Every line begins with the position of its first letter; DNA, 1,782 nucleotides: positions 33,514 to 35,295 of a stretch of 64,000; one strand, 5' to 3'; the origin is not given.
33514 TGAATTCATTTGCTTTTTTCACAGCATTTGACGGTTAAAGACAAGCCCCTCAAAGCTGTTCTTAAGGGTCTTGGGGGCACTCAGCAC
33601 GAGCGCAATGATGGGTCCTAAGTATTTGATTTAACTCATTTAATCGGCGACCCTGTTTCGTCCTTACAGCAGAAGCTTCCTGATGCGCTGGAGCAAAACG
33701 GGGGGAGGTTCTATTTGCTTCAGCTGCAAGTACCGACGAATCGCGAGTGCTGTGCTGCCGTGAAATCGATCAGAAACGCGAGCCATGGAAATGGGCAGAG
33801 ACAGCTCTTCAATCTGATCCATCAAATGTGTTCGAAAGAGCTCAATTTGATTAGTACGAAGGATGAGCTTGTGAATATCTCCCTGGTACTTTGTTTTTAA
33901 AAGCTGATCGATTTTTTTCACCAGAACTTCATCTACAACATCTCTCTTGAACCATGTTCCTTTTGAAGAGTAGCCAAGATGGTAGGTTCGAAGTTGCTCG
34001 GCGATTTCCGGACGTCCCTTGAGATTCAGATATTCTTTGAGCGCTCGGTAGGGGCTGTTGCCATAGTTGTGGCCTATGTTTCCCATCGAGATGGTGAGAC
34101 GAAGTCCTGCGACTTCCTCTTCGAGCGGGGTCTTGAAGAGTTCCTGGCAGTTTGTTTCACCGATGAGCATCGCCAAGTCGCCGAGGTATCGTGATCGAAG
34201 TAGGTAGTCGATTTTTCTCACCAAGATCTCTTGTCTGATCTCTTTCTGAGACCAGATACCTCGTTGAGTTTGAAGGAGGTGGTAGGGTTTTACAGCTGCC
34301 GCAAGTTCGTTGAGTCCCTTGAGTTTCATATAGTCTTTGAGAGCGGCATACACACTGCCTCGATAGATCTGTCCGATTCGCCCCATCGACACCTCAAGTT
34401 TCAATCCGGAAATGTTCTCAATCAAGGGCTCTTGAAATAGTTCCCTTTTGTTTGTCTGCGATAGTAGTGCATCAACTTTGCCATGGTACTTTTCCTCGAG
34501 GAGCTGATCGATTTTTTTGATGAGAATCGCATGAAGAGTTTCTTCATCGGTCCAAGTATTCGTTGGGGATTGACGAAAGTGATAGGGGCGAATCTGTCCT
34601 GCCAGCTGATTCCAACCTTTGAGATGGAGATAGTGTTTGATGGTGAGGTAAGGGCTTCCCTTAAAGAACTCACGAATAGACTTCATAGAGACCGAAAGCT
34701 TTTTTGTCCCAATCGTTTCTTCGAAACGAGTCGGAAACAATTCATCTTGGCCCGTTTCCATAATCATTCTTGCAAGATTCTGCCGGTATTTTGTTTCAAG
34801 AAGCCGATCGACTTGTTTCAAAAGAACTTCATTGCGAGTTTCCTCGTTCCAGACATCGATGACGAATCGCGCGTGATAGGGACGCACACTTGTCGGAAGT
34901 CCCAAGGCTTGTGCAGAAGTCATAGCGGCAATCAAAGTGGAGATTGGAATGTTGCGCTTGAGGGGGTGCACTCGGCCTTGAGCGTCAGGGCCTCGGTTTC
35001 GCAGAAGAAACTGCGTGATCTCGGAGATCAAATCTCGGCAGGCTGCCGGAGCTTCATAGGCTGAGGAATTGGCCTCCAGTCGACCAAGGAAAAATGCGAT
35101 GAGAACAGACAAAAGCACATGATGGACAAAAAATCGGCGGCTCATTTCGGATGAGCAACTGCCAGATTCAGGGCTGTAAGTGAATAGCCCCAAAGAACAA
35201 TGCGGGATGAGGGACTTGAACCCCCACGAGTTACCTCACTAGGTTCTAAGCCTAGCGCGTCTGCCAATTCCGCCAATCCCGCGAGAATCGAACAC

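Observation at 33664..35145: Secreted protein built from four diverged ~100-aa tandem repeats of an undescribed motif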

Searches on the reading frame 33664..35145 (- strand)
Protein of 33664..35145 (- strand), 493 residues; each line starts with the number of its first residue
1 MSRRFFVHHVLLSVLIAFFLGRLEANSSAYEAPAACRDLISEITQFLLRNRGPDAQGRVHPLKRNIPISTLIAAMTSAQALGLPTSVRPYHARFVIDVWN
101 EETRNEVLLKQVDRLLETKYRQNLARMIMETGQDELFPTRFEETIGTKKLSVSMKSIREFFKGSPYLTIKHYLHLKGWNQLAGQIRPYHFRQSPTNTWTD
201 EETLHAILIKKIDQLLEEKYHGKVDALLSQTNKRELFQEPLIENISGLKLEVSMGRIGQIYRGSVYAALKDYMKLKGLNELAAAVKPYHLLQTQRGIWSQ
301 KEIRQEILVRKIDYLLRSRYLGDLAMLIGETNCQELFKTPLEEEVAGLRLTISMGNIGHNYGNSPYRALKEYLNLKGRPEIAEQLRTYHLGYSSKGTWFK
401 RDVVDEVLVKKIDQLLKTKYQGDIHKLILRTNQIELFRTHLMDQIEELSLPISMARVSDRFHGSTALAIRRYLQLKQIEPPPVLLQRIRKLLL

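Call 3: search_protein_families(library=pfam, proteins=[window:33664-35145:-], max_evalue=10)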
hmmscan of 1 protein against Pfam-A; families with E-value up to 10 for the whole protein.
window:33664-35145:- (493 aa): 4 families
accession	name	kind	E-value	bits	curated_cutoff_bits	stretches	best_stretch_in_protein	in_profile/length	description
PF07588.17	DUF1554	-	0.0014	18.9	27.5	0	117-149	66-98/136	Protein of unknown function (DUF1554)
PF20612.3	SHOCT_2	-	0.042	14.5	24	0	405-427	29-51/53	SHOCT domain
PF04091.18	Sec15_C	-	0.054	13.2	28.3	0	402-431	100-129/348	Exocyst complex subunit Sec15 C-terminal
PF09501.15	Bac_small_YrzI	-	0.055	14.1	23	0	196-215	15-35/45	Probable sporulation protein (Bac_small_yrzI)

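Call 4: search_protein_families(library=ncbifam, proteins=[window:33664-35145:-], max_evalue=10)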
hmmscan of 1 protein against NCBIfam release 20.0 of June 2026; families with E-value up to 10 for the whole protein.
window:33664-35145:- (493 aa): 2 families
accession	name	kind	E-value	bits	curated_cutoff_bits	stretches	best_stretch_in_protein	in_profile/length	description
NF008845.0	PRK11883.1-5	equivalog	0.031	12.6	560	1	393-433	149-189/468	protoporphyrinogen oxidase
NF005172.0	PRK06646.1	equivalog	0.09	12.6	260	1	102-134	8-40/154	DNA polymerase III subunit chi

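Call 7: find_homologous_proteins(query=window:33664-35145:-)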
Query window:33664-35145:- (493 aa): 12 proteins with E <= 0.001 among 8000 candidates.
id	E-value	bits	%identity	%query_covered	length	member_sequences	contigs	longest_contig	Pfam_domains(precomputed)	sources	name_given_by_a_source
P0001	0.0e+0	1099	100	100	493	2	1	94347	-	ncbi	-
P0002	9.9e-238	808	72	98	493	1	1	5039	-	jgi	jgi:hypothetical protein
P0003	7.1e-234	795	75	97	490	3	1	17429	-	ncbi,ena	-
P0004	6.8e-214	729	72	89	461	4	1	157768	-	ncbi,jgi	jgi:hypothetical protein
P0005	1.0e-116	409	33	89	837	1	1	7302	PF14148.12,PF08459.18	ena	-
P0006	9.1e-113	396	38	89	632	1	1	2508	PF01807.26,PF04091.19,PF01159.25,PF20393.4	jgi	-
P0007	3.9e-108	380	32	86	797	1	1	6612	PF11408.14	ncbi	ncbi:MAG: hypothetical protein ACE5FT_05135, partial [Candidatus Nanoarchaeia archaeon]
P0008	2.7e-101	358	33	93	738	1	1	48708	PF04091.19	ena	-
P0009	3.5e-89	318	37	90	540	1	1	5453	PF04091.19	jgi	jgi:predicted thioesterase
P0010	1.4e-74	270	31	90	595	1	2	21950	-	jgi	jgi:hypothetical protein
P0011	2.6e-49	187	33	71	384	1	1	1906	PF04091.19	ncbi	-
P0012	1.7e-31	128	33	49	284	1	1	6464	-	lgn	-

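Call 17: search_protein_families(library=pfam, proteins=[P0005, P0007, P0008, P0012, P0006, P0009, P0010, P0011], max_evalue=1)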
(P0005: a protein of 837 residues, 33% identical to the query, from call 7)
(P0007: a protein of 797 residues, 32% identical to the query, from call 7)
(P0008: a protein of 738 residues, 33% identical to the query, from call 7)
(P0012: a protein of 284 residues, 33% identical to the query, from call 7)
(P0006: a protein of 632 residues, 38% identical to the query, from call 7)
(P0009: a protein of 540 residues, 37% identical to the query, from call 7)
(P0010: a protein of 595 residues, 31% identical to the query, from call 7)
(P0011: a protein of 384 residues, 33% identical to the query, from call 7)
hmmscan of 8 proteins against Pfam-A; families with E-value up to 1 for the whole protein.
P0005 (837 aa): 8 families
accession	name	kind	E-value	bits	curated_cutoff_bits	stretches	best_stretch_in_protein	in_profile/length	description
PF14148.11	YhdB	-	7.4e-07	29.6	27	0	501-526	30-55/71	YhdB-like protein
PF08459.17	UvrC_RNaseH_dom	-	4.5e-06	27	22.3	0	182-224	41-81/159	UvrC RNAse H endonuclease domain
PF02607.22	B12-binding_2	-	0.00019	22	23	0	427-445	30-48/74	B12 binding domain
PF22915.1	ARMH5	-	0.00035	21.4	27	0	204-226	6-28/92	Armadillo-like helical domain-containing protein 5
PF17872.7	AAA_lid_10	-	0.02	15.5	23.2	0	499-535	50-84/99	AAA lid domain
PF06175.17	MiaE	-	0.027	14.7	27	0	102-152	136-187/199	tRNA-(MS[2]IO[6]A)-hydroxylase (MiaE)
PF15643.12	Tox-PL-2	-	0.039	14.6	25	0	506-549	23-66/103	Papain fold toxin 2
PF22606.2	Cdc6-ORC-like_ATPase_lid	-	0.068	13.5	27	0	403-428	8-33/60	Cdc6/ORC-like, ATPase lid domain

P0007 (797 aa): 7 families
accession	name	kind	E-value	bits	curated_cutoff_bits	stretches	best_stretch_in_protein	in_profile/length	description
PF11408.13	Helicase_Sgs1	-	5.6e-15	55.6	22.2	1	41-81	20-60/80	Sgs1 RecQ helicase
PF14148.11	YhdB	-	1.4e-06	28.7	27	0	150-181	30-61/71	YhdB-like protein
PF08810.16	KapB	-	0.0025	18.3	26.3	0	230-271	45-84/112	Kinase associated protein B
PF04286.17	DUF445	-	0.0078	16.6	33.8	1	341-467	194-323/368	Protein of unknown function (DUF445)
PF00658.24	MLLE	-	0.015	15.7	27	1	139-186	4-51/66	MLLE domain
PF12780.13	AAA_8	-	0.058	13.1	25.6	1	142-197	87-140/259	P-loop containing dynein motor region D4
PF04504.20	GeBP-like_DBD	-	0.084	14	29.5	0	339-368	44-71/94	Glabrous-enhancer-binding protein-like family, DBD domain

P0008 (738 aa): 8 families
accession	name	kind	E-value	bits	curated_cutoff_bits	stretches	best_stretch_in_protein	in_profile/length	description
PF04091.18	Sec15_C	-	9.7e-10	38.7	28.3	3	198-240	92-135/348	Exocyst complex subunit Sec15 C-terminal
PF10849.13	DUF2654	-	0.0049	17.5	25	0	107-141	32-66/70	Protein of unknown function (DUF2654)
PF20986.2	DUF6849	-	0.011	16.2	27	0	309-338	31-60/69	Domain of unknown function (DUF6849)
PF24167.1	DUF7411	-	0.011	15.8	28.7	0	286-354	33-102/194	Family of unknown function (DUF7411)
PF18514.6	MDY2_C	-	0.027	14.7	25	0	318-330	8-20/38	Ubiquitin-like protein MDY2, C-terminal domain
PF03477.21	ATP-cone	-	0.028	15.4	25.8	0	287-353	11-77/88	ATP cone domain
PF20993.2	CENPH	-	0.074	13.6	27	0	294-331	60-98/175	CENPH protein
PF25569.1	TPR_ZFYVE26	-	0.51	11.1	27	0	105-140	36-71/123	ZFYVE26-like, TPR repeats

P0012 (284 aa): 3 families
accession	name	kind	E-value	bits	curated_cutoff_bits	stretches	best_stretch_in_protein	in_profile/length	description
PF14148.11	YhdB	-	0.16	12.6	27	0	175-197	31-53/71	YhdB-like protein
PF19651.4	DUF6154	-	0.23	12.3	27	0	75-122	20-66/79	Family of unknown function (DUF6154)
PF25569.1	TPR_ZFYVE26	-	0.29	11.8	27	1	166-244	33-97/123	ZFYVE26-like, TPR repeats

P0006 (632 aa): 30 families (the best 25 are shown)
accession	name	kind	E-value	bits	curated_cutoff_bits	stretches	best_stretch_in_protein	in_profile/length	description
PF04091.18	Sec15_C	-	2e-10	41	28.3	3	471-508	95-133/348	Exocyst complex subunit Sec15 C-terminal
PF20393.3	Pro_CA_2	-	1.8e-08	35.1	30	0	185-215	17-47/125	Putative carbonic anhydrase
PF01807.25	Zn_ribbon_DnaG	-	1.5e-07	31.5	24.9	0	340-374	15-49/98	CHC2 zinc finger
PF01159.24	Ribosomal_L6e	-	6.1e-06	27.1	21.4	0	453-488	52-86/111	Ribosomal protein L6e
PF25569.1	TPR_ZFYVE26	-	8.3e-05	23.3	27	0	356-437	18-85/123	ZFYVE26-like, TPR repeats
PF20795.3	DUF6841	-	0.00013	22.9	27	0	156-197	29-70/129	NTF2-like protein (DUF6841)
PF02503.22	PP_kinase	-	0.0002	21.5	31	0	478-526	121-168/183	Polyphosphate kinase middle domain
PF24252.1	CdrL_M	-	0.0049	17.6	27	0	575-594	7-26/77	CdrL-like, middle region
PF15249.11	GLTSCR1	-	0.0062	17.4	28.2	0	163-195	26-58/102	Conserved region of unknown function on GLTSCR protein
PF15075.11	SPMAP1-like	-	0.0071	17.2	27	0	471-512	42-83/134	Sperm microtubule associated protein 1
PF22396.1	DUF6976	-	0.0075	15.6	27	0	198-233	198-232/321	Family of unknown function (DUF6976)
PF16725.10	Nucleolin_bd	-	0.011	16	27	0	78-103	6-31/70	Nucleolin binding domain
PF03965.22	Penicillinase_R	-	0.012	16.4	22.6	0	281-314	69-102/115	Penicillinase repressor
PF04558.20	tRNA_synt_1c_R1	-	0.019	15.4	28.6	0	277-311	121-155/162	Glutaminyl-tRNA synthetase, non-specific RNA binding region part 1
PF20612.3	SHOCT_2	-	0.062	13.9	24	0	385-399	34-48/53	SHOCT domain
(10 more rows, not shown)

P0009 (540 aa): 12 families
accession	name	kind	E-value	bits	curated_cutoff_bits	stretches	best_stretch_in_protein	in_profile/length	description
PF04091.18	Sec15_C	-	3.7e-08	33.5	28.3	2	362-507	95-230/348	Exocyst complex subunit Sec15 C-terminal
PF01807.25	Zn_ribbon_DnaG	-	8.4e-05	22.7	24.9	0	332-359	17-44/98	CHC2 zinc finger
PF14148.11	YhdB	-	0.00012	22.5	27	0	268-290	28-50/71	YhdB-like protein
PF23629.1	Death_MADD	-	0.00035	21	27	0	129-149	2-22/76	MAP kinase-activating death domain protein death domain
PF12122.13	Rhomboid_N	-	0.0011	19.6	26.2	0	402-419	13-30/86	Cytoplasmic N-terminal domain of rhomboid serine protease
PF23907.1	DUF7249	-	0.0076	17.7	27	0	282-320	39-77/93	Family of unknown function (DUF7249)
PF13173.12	AAA_14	-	0.011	16.2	27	0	178-226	79-125/129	AAA domain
PF23244.1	VWF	-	0.023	14.8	27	0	210-219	2-11/28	Von Willebrand factor-like domain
PF20397.3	DUF6690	-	0.063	13.3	27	1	188-243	118-170/245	Family of unknown function (DUF6690)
PF16725.10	Nucleolin_bd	-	0.066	13.5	27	0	70-96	5-31/70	Nucleolin binding domain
PF08221.17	HTH_9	-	0.097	13.2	23.4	0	397-426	29-56/62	RNA polymerase III subunit RPC82 helix-turn-helix domain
PF24252.1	CdrL_M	-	0.15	12.8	27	0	169-186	7-24/77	CdrL-like, middle region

P0010 (595 aa): 3 families
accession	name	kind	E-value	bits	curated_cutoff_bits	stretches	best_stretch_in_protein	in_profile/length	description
PF18684.6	PlyB_C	-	0.056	13.7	27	1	347-427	72-148/173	Pleurotolysin B C-terminal domain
PF18616.6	CdiI_3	-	0.47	10.9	28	0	302-325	59-82/95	CDI immunity proteins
PF21693.2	SWT1_3rd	-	0.66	10.5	27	0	504-527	5-28/117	Transcriptional protein SWT1, C-terminal domain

P0011 (384 aa): 8 families
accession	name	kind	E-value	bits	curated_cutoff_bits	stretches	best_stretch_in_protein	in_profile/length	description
PF04091.18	Sec15_C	-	4.3e-06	26.7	28.3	0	67-115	89-135/348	Exocyst complex subunit Sec15 C-terminal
PF24252.1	CdrL_M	-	0.015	16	27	0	184-201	9-26/77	CdrL-like, middle region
PF04558.20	tRNA_synt_1c_R1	-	0.056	13.9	28.6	0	283-316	121-154/162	Glutaminyl-tRNA synthetase, non-specific RNA binding region part 1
PF04840.18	Vps16_C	-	0.088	12.3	21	0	77-116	148-187/320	Vps16, C-terminal region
PF01807.25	Zn_ribbon_DnaG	-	0.095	13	24.9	1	142-175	11-44/98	CHC2 zinc finger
PF23125.1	Xre-MbcA-ParS_M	-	0.11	12.7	27.8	0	118-128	41-51/51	Antitoxin Xre/MbcA/ParS-like, middle domain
PF20612.3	SHOCT_2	-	0.13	12.9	24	0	191-206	34-49/53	SHOCT domain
PF17793.6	AHD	-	0.3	11.5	27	0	190-223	9-42/61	ANC1 homology domain (AHD)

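Call 18: find_encoding_contigs(protein=P0001, flank=3000, max_places=3)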
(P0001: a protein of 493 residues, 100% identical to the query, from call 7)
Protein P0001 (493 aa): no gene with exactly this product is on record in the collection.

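Call 19: find_encoding_contigs(protein=P0004, flank=6000, max_places=3)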
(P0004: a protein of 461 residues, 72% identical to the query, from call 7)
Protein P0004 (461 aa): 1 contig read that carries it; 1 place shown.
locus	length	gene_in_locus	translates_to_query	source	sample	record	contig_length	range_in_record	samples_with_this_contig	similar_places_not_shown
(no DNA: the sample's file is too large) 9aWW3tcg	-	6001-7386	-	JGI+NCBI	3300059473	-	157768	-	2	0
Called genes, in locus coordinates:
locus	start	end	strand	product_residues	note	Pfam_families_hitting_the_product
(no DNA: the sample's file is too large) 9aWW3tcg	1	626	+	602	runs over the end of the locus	PF00773:RNB, PF00575:S1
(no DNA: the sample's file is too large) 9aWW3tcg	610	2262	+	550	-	PF03109:ABC1, PF01636:APH (faint), PF27536:UbiB_helical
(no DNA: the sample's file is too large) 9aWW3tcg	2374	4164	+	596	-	PF20148:DUF6531, PF25023:TEN_YD-shell (faint), PF05593:RHS_repeat (faint)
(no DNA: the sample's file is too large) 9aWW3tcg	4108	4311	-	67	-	-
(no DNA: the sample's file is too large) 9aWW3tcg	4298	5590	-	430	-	PF00860:Xan_ur_permease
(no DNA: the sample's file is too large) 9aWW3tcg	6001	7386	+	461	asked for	-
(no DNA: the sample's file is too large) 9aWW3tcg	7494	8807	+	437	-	PF05697:Trigger_N, PF00254:FKBP_C, PF05698:Trigger_C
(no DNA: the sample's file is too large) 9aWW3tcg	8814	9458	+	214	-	PF00574:CLP_protease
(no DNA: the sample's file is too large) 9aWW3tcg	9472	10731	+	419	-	PF06689:zf-C4_ClpX, PF01078:Mg_chelatase (faint), PF05496:RuvB_N (weak), PF00004:AAA, PF07724:AAA_2, PF07728:AAA_5 (weak), PF13401:AAA_22 (faint), PF10431:ClpB_D2-small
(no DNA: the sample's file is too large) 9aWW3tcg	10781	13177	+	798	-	PF02190:LON_substr_bdg, PF08298:AAA_PrkA (weak), PF00004:AAA, PF07724:AAA_2 (weak), PF07728:AAA_5, PF22667:Lon_lid, PF05362:Lon_C, PF13541:ChlI, +2 more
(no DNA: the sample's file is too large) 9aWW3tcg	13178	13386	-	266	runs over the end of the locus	PF00669:Flagellin_N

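Call 20: find_encoding_contigs(protein=P0008, flank=10000, max_places=3)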
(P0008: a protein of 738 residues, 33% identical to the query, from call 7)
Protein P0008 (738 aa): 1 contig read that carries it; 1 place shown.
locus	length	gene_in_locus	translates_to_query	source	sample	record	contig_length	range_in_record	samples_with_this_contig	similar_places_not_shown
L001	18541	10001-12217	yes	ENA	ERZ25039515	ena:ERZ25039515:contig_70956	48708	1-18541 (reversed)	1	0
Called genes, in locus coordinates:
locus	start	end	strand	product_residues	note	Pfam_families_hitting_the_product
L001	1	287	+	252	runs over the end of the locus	PF01177:Asp_Glu_race (weak), PF17645:Amdase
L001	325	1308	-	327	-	PF03401:TctC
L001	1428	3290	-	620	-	PF01425:Amidase, PF01970:TctA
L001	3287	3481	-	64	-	-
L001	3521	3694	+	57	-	-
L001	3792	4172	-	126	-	PF01725:Ham1p_like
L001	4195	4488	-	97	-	PF01725:Ham1p_like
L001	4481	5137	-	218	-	PF01138:RNase_PH, PF03725:RNase_PH_C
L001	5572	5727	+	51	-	-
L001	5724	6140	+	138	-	PF04011:LemA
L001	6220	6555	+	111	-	PF04536:TPM_phosphatase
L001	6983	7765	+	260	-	PF13366:PDDEXK_3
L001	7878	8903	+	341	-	PF13353:Fer4_12 (weak), PF04055:Radical_SAM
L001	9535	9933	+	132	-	-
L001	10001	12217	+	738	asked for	PF04091:Sec15_C (faint)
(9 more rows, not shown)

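Call 21: find_encoding_contigs(protein=P0010, flank=10000, max_places=3)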
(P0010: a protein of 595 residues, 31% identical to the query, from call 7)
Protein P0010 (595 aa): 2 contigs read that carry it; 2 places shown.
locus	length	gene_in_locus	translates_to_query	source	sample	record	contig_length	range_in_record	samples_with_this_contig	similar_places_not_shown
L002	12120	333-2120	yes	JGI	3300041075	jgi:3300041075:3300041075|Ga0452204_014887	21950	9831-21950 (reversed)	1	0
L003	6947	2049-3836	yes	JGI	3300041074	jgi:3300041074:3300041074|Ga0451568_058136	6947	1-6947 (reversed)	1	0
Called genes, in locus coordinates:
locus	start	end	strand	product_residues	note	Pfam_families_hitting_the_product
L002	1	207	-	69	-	?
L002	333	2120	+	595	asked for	-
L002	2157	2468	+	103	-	PF00833:Ribosomal_S17e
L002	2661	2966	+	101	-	PF01900:RNase_P_Rpp14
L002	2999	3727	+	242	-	PF10584:Proteasome_A_N, PF00227:Proteasome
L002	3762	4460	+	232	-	PF01172:SBDS_N, PF09377:SBDS_domain_II, PF20268:SBDS_C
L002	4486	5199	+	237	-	PF14382:ECR1_N (weak), PF22625:ECR1_N_2, PF21266:S1_RRP4 (weak), PF00013:KH_1 (weak), PF15985:KH_6 (weak)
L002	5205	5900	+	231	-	PF01138:RNase_PH, PF03725:RNase_PH_C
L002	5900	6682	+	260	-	PF01138:RNase_PH, PF03725:RNase_PH_C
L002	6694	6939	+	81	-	PF01192:RNA_pol_Rpb6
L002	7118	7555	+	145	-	-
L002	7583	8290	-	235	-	PF01411:tRNA-synt_2c, PF07973:tRNA_SAD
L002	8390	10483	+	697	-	PF03477:ATP-cone, PF00317:Ribonuc_red_lgN, PF02867:Ribonuc_red_lgC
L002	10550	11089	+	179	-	PF02572:CobA_CobO_BtuR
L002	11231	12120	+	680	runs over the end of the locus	PF00456:Transketolase_N, PF13292:DXP_synthase_N (faint), PF00676:E1_dh, PF02779:Transket_pyr, PF02780:Transketolase_C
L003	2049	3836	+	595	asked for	-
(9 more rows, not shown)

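Call 22: find_related_loci(query=A3, collection=genome_contigs, flank=8000)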
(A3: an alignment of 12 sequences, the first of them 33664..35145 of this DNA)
Query A3 (493 aa) in genome_contigs; peptide patterns used: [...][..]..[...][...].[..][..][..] (x = any residue, [..] = any of these).
74 stretches matched a pattern; 3 encode a relative of the query (tblastn E <= 1e-3); 3 distinct loci.
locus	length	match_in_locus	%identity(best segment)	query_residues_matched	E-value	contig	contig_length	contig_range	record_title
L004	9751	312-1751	75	14-493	0e+0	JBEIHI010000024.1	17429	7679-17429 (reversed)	MAG: Bacteriovoracaceae bacterium isolate Sample-102-S76-bin-194 Sample_102_S76-bin_194-k141_2999067, whole genome shotg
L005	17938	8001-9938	33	6-478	5e-78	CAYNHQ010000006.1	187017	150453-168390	MAG TPA_asm: uncultured bacterium isolate binchicken_co185_186 genome assembly, contig: NODE_80_length_187017_cov_10.379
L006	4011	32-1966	25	37-489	2e-57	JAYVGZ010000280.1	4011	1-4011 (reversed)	MAG: Pseudomonadota bacterium isolate GL47_Up_metabinner_11 GL47_Up_metabinner_11_279, whole genome shotgun sequence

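Call 26: predict_structure(alignment_id=A3)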
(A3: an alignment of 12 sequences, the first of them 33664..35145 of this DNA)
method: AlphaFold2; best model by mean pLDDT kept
length: 493 residues; sequences in the alignment: 12
mean_pLDDT: 88.1   pTM: 0.70
mean pLDDT of the five models: 88.1, 86.6, 86.5, 86.2, 86.1
residues with pLDDT >= 90: 367; 70-90: 87; 50-70: 8; < 50: 31
segments of 3 or more residues with pLDDT < 50: 1-31
pLDDT, mean of each block of 10 residues (from residue 1): 35 40 33 73 95 91 92 95 93 91 95 96 95 93 87 93 94 95 94 88 95 96 91 93 94 93 92 94 90 74 94 94 93 92 89 90 93 96 93 82 95 95 92 92 92 92 92 93 85 74
secondary structure, 60 per line:
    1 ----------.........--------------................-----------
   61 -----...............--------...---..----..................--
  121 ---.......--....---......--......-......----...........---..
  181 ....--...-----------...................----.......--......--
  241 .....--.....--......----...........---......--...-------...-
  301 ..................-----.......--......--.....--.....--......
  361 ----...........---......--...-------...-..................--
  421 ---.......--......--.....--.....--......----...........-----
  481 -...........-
elements in order: H11-19 H34-49 H68-80 H101-118 H124-130 H133-136 E140-145 E148-153 H155-160 H165-175 H179-184 H201-219 H224-230 H233-238 E241-245 E248-252 H255-260 H265-275 H279-284 H301-318 H324-330 H333-338 E341-345 E348-352 H355-360 H365-375 H379-384 H401-418 H424-430 H433-438 E441-445 E448-452 H455-460 H465-475 H482-492
